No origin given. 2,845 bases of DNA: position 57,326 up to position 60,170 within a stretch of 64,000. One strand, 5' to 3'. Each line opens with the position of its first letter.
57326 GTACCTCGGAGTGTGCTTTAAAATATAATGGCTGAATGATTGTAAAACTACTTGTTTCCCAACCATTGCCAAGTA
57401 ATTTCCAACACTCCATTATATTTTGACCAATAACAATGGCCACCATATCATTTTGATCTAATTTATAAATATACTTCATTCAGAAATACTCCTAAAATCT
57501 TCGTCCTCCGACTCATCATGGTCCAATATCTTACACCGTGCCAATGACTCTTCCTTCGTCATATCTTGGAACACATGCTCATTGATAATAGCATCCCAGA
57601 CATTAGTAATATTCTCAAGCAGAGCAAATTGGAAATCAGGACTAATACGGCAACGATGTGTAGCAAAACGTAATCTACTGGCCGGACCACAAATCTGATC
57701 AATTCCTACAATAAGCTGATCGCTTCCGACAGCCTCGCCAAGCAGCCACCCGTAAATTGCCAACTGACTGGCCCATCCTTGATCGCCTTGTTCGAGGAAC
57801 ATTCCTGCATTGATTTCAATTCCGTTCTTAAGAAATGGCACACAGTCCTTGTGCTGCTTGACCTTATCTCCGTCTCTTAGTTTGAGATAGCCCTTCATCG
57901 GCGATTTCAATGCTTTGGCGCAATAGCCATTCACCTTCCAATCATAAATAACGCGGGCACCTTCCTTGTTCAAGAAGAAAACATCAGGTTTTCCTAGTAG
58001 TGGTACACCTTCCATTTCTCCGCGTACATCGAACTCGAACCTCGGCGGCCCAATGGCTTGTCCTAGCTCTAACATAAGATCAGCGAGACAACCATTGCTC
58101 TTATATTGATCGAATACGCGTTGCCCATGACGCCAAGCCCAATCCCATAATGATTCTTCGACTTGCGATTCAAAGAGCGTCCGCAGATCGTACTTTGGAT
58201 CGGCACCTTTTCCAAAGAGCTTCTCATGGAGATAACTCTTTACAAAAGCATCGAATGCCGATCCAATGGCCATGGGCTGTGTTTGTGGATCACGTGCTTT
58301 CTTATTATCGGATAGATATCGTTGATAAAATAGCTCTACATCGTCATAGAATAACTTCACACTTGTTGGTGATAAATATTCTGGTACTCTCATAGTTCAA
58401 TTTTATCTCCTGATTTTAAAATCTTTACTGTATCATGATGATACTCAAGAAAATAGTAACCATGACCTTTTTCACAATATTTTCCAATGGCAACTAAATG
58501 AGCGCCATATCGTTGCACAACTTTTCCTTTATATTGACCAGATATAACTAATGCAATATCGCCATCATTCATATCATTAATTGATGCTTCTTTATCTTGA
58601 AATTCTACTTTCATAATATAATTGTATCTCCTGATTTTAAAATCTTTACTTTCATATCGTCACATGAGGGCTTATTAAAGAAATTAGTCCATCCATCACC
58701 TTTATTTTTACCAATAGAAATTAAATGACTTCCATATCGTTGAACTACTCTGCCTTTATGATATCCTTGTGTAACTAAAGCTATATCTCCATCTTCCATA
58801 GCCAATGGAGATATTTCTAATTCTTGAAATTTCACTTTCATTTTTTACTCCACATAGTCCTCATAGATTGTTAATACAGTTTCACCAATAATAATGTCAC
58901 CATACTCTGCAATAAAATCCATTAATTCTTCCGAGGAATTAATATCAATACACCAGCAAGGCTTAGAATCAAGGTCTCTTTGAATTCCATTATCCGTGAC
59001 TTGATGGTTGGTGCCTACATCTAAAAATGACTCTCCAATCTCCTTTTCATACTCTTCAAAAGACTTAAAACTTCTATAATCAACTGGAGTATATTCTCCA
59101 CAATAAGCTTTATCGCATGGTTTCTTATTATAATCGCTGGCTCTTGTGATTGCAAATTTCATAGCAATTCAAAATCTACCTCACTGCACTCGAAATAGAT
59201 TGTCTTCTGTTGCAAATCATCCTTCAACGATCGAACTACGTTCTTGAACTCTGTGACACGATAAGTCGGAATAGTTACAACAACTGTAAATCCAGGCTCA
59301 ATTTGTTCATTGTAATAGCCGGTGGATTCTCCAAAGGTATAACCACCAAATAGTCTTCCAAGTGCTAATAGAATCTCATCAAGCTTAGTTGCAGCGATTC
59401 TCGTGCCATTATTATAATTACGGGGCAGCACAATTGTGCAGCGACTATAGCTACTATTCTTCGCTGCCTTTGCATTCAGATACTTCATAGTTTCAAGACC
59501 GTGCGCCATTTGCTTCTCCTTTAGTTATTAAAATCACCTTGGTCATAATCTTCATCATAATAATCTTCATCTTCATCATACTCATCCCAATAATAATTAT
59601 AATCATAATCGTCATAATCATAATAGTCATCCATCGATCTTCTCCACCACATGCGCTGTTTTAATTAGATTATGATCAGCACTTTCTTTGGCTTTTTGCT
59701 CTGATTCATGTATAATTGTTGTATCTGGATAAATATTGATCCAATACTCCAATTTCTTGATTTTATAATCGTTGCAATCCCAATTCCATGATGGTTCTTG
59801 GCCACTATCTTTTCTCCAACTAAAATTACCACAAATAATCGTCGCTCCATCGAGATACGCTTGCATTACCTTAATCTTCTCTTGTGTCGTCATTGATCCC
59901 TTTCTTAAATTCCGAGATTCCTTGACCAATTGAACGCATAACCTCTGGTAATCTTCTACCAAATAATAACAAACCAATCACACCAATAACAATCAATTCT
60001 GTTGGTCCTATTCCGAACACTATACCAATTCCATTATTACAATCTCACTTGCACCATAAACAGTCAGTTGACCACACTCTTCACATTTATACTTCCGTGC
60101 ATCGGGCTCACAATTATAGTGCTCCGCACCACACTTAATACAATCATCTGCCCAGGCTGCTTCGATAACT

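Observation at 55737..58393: Pentapeptide-repeat protein plus GNAT plus PD-(D/E)XK nuclease in the accessory arm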

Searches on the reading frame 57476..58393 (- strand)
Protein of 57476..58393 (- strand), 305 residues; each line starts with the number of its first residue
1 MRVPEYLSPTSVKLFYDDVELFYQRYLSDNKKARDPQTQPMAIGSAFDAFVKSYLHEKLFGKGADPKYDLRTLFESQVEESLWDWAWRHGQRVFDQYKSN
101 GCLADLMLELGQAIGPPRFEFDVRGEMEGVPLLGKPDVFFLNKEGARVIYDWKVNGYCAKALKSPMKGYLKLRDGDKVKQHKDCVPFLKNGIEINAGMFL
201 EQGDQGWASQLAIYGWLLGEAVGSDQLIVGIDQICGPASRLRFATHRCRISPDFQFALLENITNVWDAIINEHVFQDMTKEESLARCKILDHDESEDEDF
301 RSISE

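Call 3: search_protein_families(library=pfam, proteins=[window:57476-58393:-], max_evalue=0.1)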
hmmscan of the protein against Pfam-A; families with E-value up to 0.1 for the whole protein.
window:57476-58393:- (305 aa): 0 families

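Call 4: search_protein_families(library=phrogs, proteins=[window:57476-58393:-], max_evalue=0.01)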
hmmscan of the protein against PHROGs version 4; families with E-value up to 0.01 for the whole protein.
window:57476-58393:- (305 aa): 0 families

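Call 8: search_protein_families(library=ncbifam, proteins=[window:57476-58393:-], max_evalue=0.1)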
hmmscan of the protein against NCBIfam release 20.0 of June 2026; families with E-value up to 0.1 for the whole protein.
window:57476-58393:- (305 aa): 0 families

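Call 10: search_solved_structures(query=window:57476-58393:-, max_evalue=10, show_alignments=2)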
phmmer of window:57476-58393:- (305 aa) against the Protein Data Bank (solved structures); distinct sequences matched with E-value up to 10: 7.
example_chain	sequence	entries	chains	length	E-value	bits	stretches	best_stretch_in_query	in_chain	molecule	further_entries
6mur_C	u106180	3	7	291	0.46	12.7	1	215-265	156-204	Uncharacterized protein Csm3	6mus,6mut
6o7h_C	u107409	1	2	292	0.47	12.7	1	215-265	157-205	Csm3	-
6iqw_C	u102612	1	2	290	0.48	12.6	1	215-265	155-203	Csm3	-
6muu_C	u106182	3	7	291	0.48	12.6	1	215-265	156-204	Uncharacterized protein Csm3 | Csm3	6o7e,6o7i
8yb6_J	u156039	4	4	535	1.1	11.5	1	163-221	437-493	CRISPR-associated protein Cse1 (CRISPR_cse1)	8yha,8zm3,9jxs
8zlu_C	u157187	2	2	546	1.1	11.4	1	163-221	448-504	CRISPR-associated protein Cse1 (CRISPR_cse1)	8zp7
5ce8_A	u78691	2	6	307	1.6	10.9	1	92-153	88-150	Branched-chain amino acid aminotransferase | Branched-chain-amino-acid aminotransferase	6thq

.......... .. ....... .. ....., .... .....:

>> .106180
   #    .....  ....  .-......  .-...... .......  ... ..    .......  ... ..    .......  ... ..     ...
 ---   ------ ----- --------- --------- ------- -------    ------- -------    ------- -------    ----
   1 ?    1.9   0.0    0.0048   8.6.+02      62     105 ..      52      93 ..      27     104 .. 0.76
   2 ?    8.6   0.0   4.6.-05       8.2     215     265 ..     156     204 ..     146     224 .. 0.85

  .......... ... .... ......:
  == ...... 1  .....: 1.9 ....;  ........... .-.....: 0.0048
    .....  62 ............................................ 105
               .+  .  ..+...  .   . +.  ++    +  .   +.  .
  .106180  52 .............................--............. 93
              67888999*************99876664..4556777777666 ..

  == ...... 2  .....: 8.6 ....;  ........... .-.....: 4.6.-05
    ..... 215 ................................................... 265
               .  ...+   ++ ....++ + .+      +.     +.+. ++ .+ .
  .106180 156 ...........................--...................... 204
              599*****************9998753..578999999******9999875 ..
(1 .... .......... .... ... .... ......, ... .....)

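Call 13: find_related_loci(query=window:57476-58393:-, collection=viral_contigs, flank=6000)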
Query window:57476-58393:- (305 aa) in viral_contigs; peptide patterns used: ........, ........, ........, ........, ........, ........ (x = any residue, [..] = any of these).
40 stretches matched a pattern; 39 encode a relative of the query (tblastn E <= 1e-3); 39 distinct loci.
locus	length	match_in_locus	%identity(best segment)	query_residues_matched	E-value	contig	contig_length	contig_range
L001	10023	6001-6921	69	1-305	9e-149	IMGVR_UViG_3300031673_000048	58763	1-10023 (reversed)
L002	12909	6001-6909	62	1-299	3e-123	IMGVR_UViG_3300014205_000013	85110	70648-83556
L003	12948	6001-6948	50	1-300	5e-101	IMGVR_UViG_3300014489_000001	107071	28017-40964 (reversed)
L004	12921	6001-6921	51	1-291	2e-100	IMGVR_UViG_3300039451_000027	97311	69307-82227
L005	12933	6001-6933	51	1-291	2e-97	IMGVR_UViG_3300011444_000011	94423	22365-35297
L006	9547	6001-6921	49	1-303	2e-95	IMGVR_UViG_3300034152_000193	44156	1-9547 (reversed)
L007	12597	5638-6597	49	1-304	5e-92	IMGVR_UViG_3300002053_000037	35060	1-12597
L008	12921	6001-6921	49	1-291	3e-90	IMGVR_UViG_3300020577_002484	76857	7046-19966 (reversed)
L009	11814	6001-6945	48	1-299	9e-87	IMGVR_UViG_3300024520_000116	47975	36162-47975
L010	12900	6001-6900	46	1-291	2e-84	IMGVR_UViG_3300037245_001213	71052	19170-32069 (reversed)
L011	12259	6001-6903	47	2-291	4e-84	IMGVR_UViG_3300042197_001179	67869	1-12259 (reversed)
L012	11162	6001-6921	46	1-301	5e-84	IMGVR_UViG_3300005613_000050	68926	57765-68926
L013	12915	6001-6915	44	1-292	5e-82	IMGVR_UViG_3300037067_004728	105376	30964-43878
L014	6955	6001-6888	45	1-293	4e-81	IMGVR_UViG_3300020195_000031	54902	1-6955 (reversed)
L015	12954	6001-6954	44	1-304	4e-79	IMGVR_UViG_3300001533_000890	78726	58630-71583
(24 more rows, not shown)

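Call 17: search_solved_structures(query=A1, max_evalue=10, show_alignments=3)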
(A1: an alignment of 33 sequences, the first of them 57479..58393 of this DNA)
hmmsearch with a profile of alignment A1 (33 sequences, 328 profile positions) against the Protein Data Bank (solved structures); distinct sequences matched with E-value up to 10: 0.

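Call 19: find_homologous_proteins(query=window:57479-58393:-, max_evalue=0.001)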
Query window:57479-58393:- (305 aa): 1413 proteins with E <= 0.001 among 1934 candidates; the best 120 are listed.
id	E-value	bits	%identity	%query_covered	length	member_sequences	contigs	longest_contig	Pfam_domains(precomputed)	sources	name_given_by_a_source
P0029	6.4e-210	714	100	100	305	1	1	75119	-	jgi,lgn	-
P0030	1.3e-159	548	75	98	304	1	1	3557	-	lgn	-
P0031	1.5e-155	535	72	100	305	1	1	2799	-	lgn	-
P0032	3.8e-154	530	72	100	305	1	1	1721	PF12705.14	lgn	-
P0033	1.1e-151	522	71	100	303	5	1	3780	-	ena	-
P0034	1.7e-151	522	74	97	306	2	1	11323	PF12705.14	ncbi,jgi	ncbi:MAG: PD-(D/E)XK nuclease family protein [Clostridia bacterium]|jgi:hypothetical protein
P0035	2.5e-149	515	70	100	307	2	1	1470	-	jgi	jgi:hypothetical protein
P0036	2.4e-145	502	69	100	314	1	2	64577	-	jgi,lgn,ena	-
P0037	1.1e-143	496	68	100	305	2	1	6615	-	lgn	-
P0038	3.6e-142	491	71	95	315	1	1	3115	-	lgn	-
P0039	4.1e-141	488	68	95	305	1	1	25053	-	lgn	-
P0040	2.3e-140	485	67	100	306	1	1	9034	-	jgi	jgi:hypothetical protein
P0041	5.1e-132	458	63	99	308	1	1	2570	-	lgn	-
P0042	2.4e-129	449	64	96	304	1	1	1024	-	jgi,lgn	-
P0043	1.1e-126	440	62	98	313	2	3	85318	-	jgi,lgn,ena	jgi:hypothetical protein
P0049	2.3e-122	426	63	94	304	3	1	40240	PF12705.14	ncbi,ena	-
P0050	3.2e-122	426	64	94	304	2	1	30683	PF12705.14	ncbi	-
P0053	1.9e-121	423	63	94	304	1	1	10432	PF12705.14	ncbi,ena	-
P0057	3.7e-121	422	65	93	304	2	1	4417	PF12705.14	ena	-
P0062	3.2e-119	416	63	95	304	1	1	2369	PF12705.14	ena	-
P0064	1.3e-118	414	60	98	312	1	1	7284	PF12705.14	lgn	-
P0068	4.1e-118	412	61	95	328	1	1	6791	PF12705.14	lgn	-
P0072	1.7e-117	410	58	97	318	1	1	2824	PF12705.14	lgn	-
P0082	2.8e-116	406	60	95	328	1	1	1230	PF12705.14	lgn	-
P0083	4.8e-116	405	59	96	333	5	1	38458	PF12705.14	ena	-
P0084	6.7e-116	405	59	96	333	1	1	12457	PF12705.14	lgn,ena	-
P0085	6.8e-116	405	59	98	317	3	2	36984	PF12705.14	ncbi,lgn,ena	-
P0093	1.9e-113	397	58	99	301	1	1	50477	PF12705.14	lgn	-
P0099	8.8e-112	391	58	95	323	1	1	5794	PF12705.14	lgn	-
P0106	1.3e-110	387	56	100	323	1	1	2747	PF12705.14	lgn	-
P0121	3.3e-106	373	56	100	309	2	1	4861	PF12705.14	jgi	-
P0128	9.1e-103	362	56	94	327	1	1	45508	PF12705.14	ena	-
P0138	1.8e-98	348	53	95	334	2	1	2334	PF12705.14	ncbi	-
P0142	9.1e-98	345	54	98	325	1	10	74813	PF12705.14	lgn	-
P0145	1.2e-96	342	54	93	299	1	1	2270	PF12705.14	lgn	-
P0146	1.3e-96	341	49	99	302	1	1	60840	PF12705.14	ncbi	-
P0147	1.9e-96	341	53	95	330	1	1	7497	PF12705.14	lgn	-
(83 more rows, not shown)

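Call 25: search_protein_families(library=pfam, alignment_id=A4, max_evalue=0.01)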
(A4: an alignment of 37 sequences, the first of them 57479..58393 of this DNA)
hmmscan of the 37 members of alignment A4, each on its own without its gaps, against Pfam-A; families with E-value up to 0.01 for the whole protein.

A. member 1, window:57479-58393:- (305 aa): 0 families

B. families by the number of members that match (of 37 scanned): 1 family
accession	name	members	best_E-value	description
PF12705.13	PDDEXK_1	22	2.6e-07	PD-(D/E)XK nuclease superfamily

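Call 27: find_encoding_contigs(protein=P0029, flank=10000, max_places=3)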
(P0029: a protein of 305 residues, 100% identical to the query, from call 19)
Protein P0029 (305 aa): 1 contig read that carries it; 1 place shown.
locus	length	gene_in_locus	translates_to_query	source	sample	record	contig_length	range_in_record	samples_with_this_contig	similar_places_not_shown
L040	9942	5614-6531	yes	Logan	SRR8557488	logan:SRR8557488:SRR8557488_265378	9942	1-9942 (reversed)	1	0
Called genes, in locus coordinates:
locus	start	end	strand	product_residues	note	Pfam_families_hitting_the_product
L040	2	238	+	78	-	?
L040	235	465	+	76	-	-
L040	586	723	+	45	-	-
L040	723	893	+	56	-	-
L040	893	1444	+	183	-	PF01145:Band_7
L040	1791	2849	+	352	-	PF04389:Peptidase_M28, PF01546:Peptidase_M20 (weak)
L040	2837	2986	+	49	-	PF25708:Phage_T7_Gp5_9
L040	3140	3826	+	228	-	-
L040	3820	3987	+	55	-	-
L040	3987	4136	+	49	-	PF02416:TatA_B_E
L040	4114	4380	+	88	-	-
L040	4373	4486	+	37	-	-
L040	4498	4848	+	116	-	-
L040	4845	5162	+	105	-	-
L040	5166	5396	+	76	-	-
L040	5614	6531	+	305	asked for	-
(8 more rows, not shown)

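Call 34: predict_structure(alignment_id=A4)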
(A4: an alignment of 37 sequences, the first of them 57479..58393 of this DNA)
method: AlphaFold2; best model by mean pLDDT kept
length: 305 residues; sequences in the alignment: 37
mean_pLDDT: 92.6   pTM: 0.88
mean pLDDT of the five models: 92.6, 92.5, 91.9, 91.9, 90.6
residues with pLDDT >= 90: 257; 70-90: 31; 50-70: 16; < 50: 1
segments of 3 or more residues with pLDDT < 50: none
pLDDT, mean of each block of 10 residues (from residue 1): 95 96 93 85 94 96 94 95 96 96 96 94 96 97 97 77 86 94 96 97 95 98 97 90 96 98 98 97 96 63 56
secondary structure, 60 per line:
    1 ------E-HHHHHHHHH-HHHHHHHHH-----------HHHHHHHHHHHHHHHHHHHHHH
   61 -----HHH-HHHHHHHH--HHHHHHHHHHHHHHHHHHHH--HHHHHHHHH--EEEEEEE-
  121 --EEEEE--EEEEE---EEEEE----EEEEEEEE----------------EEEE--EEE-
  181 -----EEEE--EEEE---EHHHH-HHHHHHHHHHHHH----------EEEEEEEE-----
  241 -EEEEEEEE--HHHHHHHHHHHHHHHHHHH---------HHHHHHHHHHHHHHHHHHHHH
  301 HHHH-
elements in order: H9-17 H19-27 H39-60 H70-77 H80-99 H102-110 E113-119 E123-127 E130-134 E138-142 E147-154 E171-174 E177-179 E186-189 E192-195 H200-203 H205-217 E228-235 E242-249 H252-270 H280-304

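Call 68: search_protein_families(library=padloc, proteins=[window:57476-58393:-], max_evalue=0.01)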
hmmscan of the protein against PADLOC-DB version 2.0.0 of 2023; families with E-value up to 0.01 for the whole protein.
window:57476-58393:- (305 aa): 0 families

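Call 99: search_dna_similar(query=window:57479-58393:-, collection=phages, mode=protein, max_evalue=0.00001, max_rows=25)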
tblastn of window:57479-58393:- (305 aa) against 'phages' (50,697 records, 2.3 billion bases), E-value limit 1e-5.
No match.

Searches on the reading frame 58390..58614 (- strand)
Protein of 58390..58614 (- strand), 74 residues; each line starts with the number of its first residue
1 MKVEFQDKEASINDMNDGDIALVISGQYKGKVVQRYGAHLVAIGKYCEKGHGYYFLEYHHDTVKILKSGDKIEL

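Call 3: search_protein_families(library=pfam, proteins=[window:58390-58614:-], max_evalue=0.1)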
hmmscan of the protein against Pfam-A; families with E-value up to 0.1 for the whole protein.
window:58390-58614:- (74 aa): 1 family
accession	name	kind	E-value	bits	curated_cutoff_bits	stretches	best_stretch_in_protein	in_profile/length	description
PF00467.35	KOW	-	0.0088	16.3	22.3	1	18-33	2-17/32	KOW motif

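Call 4: search_protein_families(library=phrogs, proteins=[window:58390-58614:-], max_evalue=0.01)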
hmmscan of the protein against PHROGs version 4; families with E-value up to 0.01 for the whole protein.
window:58390-58614:- (74 aa): 0 families

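Call 68: search_protein_families(library=padloc, proteins=[window:58390-58614:-], max_evalue=0.01)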
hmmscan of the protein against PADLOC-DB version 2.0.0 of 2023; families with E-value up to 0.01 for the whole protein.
window:58390-58614:- (74 aa): 0 families

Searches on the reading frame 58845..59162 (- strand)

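Call 3: search_protein_families(library=pfam, proteins=[window:58845-59162:-], max_evalue=0.1)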
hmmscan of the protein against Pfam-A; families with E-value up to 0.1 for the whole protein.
window:58845-59162:- (105 aa): 1 family
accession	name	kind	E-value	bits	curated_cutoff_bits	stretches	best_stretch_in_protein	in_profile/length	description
PF14375.11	Cys_rich_CWC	-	0.082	13.7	24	0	67-86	17-36/50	Cysteine-rich CWC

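Call 4: search_protein_families(library=phrogs, proteins=[window:58845-59162:-], max_evalue=0.01)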
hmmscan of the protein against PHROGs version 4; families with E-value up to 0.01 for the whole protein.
window:58845-59162:- (105 aa): 1 family
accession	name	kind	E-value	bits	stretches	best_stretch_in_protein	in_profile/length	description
phrog_11889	-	unknown function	2.9e-08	34.8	1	69-95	38-64/81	-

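Call 68: search_protein_families(library=padloc, proteins=[window:58845-59162:-], max_evalue=0.01)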
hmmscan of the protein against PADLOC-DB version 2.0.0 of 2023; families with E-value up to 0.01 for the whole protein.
window:58845-59162:- (105 aa): 0 families

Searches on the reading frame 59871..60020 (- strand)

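Call 90: search_protein_families(library=pfam, proteins=[window:59871-60020:-], max_evalue=0.01)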
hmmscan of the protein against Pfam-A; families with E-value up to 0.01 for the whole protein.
window:59871-60020:- (49 aa): 1 family
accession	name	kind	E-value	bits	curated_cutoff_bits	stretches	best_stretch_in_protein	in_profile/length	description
PF02416.21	TatA_B_E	-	1.6e-13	50.1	21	1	4-48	1-46/53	mttA/Hcf106 family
